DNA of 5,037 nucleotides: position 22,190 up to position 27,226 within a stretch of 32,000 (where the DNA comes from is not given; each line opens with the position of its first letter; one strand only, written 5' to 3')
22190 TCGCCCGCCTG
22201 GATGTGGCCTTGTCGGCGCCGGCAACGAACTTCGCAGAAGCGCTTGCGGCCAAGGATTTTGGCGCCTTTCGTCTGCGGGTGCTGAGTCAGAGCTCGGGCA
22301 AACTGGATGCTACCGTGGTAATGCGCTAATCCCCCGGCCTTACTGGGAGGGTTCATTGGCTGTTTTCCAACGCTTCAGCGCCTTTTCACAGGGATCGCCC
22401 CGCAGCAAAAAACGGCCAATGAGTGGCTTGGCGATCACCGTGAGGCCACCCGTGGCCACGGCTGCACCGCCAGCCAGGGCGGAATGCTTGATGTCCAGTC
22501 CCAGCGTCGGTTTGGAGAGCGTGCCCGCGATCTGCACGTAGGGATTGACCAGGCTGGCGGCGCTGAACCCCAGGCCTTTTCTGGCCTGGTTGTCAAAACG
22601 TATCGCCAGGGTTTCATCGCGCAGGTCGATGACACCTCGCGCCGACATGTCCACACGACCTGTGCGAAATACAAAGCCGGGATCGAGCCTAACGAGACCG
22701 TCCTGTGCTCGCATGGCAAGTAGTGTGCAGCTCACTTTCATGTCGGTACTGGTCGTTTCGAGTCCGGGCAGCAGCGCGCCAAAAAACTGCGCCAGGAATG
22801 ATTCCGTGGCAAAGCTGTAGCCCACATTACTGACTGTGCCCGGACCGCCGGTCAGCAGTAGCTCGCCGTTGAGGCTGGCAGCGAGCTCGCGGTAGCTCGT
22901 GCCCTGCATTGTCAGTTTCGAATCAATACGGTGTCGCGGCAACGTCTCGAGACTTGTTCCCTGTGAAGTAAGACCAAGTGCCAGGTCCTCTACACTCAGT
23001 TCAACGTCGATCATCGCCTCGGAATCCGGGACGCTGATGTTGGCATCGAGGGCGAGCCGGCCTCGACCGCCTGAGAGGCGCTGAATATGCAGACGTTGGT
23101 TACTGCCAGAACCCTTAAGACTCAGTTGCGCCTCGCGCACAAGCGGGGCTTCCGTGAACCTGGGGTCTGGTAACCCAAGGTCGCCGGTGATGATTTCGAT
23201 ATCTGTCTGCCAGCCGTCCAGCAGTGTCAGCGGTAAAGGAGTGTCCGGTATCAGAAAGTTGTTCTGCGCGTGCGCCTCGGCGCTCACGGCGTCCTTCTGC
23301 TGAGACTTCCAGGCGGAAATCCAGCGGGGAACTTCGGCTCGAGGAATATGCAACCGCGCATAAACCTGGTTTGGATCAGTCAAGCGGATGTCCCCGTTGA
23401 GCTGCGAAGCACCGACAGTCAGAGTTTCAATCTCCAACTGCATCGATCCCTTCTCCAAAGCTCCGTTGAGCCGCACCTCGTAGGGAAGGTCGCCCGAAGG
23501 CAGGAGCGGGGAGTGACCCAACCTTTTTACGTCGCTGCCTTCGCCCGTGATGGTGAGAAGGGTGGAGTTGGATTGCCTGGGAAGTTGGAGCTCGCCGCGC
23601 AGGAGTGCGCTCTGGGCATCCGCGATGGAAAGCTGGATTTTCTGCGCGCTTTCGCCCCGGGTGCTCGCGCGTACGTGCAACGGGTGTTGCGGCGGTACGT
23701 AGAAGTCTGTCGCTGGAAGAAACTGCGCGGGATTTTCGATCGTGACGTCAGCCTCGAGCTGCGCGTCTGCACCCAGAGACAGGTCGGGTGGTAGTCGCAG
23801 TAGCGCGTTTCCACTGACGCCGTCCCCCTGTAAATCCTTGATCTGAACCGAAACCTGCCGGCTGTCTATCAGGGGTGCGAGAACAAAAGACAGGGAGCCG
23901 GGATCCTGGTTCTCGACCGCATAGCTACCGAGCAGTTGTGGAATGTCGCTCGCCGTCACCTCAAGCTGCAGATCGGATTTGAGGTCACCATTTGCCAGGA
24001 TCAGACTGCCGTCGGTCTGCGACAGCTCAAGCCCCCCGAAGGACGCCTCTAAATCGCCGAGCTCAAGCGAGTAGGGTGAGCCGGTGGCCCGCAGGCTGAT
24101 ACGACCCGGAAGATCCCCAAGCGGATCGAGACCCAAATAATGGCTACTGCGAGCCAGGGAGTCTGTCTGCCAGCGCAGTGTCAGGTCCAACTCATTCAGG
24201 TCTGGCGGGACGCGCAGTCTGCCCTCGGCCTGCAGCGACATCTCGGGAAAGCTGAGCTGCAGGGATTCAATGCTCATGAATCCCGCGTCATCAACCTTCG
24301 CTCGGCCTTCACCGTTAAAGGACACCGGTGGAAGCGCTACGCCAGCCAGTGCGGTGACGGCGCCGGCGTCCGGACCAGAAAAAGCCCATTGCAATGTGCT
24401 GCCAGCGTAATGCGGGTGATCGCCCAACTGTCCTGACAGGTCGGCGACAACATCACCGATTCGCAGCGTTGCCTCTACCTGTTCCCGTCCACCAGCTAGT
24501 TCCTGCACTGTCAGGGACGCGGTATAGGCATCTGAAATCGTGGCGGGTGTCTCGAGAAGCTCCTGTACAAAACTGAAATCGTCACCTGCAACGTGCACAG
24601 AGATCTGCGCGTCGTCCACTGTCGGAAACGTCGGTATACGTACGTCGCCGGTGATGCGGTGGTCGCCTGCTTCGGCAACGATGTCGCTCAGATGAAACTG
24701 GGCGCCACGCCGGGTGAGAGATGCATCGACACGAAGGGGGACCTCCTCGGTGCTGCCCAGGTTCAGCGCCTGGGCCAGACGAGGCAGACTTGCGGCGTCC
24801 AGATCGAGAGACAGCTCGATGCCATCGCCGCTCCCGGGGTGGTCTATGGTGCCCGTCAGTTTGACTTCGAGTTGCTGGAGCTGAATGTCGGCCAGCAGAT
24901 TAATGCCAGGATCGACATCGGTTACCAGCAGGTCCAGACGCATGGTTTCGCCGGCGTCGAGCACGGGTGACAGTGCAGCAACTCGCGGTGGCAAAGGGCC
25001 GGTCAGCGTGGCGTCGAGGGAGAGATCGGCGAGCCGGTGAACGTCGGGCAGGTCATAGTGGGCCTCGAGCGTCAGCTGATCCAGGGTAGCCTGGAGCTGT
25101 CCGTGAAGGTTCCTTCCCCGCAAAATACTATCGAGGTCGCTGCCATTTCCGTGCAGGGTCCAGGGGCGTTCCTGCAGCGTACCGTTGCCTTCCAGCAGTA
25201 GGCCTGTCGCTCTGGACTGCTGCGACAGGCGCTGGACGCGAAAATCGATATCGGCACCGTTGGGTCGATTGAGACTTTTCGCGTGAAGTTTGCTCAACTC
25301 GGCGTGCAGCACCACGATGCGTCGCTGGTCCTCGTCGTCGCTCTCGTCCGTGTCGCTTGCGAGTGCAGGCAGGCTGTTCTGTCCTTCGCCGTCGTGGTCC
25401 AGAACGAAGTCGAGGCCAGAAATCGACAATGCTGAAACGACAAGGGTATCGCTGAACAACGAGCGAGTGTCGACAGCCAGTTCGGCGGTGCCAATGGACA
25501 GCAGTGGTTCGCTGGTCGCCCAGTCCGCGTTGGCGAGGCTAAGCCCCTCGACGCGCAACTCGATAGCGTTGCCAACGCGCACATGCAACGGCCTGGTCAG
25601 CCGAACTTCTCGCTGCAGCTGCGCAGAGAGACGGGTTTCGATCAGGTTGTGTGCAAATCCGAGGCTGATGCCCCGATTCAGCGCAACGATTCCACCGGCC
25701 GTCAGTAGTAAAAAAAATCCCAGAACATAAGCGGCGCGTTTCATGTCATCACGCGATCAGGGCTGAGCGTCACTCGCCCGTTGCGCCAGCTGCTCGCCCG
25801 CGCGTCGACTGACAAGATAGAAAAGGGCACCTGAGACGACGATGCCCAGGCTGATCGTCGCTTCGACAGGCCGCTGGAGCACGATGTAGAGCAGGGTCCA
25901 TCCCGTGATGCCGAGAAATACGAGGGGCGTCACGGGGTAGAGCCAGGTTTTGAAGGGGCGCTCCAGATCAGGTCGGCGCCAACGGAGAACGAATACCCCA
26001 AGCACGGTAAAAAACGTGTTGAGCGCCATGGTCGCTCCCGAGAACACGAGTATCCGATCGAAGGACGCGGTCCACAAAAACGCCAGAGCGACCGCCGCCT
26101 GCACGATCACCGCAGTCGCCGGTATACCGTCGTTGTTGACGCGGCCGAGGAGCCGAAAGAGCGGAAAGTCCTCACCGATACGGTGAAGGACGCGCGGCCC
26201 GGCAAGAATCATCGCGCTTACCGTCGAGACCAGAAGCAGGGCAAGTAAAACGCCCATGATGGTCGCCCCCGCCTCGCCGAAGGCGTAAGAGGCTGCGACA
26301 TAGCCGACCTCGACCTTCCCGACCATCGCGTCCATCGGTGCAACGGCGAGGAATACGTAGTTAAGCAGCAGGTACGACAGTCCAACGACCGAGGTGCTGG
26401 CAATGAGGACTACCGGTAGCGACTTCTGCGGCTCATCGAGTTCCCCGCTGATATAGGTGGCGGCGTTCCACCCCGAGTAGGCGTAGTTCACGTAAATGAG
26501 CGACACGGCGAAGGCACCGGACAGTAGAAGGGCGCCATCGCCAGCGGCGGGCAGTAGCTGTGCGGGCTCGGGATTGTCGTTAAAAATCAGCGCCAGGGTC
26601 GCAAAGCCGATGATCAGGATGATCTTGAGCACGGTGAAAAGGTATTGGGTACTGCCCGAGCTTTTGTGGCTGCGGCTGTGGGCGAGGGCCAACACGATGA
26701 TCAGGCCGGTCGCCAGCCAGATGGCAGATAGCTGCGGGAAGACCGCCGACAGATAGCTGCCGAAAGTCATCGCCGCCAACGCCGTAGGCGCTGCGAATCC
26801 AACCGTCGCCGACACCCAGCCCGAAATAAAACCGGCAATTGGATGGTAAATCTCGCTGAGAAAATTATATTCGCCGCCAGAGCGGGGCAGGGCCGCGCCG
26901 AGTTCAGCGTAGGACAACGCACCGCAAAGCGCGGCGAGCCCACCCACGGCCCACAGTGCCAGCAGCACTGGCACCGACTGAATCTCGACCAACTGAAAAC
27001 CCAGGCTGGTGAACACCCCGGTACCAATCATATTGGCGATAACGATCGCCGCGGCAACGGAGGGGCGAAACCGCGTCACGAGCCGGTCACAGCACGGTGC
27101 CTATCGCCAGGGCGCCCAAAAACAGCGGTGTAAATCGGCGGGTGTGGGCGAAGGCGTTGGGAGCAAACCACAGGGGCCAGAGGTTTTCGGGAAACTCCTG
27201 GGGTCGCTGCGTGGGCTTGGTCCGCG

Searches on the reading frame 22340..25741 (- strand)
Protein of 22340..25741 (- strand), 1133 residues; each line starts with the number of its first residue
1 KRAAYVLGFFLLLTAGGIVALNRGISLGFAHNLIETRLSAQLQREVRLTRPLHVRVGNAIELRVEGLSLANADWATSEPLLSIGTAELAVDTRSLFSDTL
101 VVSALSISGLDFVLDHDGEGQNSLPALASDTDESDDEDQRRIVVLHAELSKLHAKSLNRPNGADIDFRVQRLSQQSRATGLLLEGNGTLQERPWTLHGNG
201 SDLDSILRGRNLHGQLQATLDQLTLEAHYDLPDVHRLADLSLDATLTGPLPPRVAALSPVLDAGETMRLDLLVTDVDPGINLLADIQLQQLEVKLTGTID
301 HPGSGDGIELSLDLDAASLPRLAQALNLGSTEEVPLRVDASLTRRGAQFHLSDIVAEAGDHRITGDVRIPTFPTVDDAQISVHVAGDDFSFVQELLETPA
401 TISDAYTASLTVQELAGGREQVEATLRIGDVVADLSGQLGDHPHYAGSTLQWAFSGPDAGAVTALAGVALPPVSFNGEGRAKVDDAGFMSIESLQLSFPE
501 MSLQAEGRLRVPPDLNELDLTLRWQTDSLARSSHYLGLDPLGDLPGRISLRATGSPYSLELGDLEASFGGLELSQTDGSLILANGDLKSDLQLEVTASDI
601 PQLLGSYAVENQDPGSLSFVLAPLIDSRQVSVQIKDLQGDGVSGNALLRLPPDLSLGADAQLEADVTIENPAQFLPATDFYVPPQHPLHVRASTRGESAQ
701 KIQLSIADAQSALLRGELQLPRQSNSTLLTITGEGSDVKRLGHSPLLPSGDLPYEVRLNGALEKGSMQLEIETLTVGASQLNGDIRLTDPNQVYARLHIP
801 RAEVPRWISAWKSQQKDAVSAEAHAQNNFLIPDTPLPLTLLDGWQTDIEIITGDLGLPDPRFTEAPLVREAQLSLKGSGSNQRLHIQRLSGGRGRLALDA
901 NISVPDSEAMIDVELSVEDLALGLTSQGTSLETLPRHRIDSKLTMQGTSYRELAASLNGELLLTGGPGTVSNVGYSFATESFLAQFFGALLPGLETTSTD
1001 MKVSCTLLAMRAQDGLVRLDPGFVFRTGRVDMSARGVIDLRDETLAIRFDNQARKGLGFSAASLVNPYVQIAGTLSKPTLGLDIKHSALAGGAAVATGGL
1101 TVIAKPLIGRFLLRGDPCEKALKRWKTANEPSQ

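Call 6: search_protein_families(library=pfam, proteins=[window:22340-25741:-], max_evalue=0.001)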
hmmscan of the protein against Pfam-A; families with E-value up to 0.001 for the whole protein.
window:22340-25741:- (1133 aa): 4 families
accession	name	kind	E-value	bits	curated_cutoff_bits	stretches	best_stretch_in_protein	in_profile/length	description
PF13116.12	YhdP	-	2e-08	33.1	46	1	34-228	43-221/1224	YhdP protein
PF05170.20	AsmA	-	4.9e-08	32.7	29.8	1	4-134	9-137/607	AsmA family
PF11209.13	LmeA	-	3.2e-07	31.1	27.3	0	761-895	61-168/217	LmeA-like phospholipid-binding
PF05359.17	DUF748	-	2.5e-06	26.3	50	1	2-151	17-161/1037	Domain of Unknown Function (DUF748)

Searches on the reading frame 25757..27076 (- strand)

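Call 6: search_protein_families(library=pfam, proteins=[window:25757-27076:-], max_evalue=0.001)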
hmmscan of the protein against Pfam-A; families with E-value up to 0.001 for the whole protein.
window:25757-27076:- (439 aa): 2 families
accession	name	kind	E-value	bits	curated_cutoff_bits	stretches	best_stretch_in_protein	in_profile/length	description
PF13520.12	AA_permease_2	-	4.6e-49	167.9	27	1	8-391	6-400/427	Amino acid permease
PF00324.27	AA_permease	-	6.8e-30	104.6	24.6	1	11-396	5-418/470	Amino acid permease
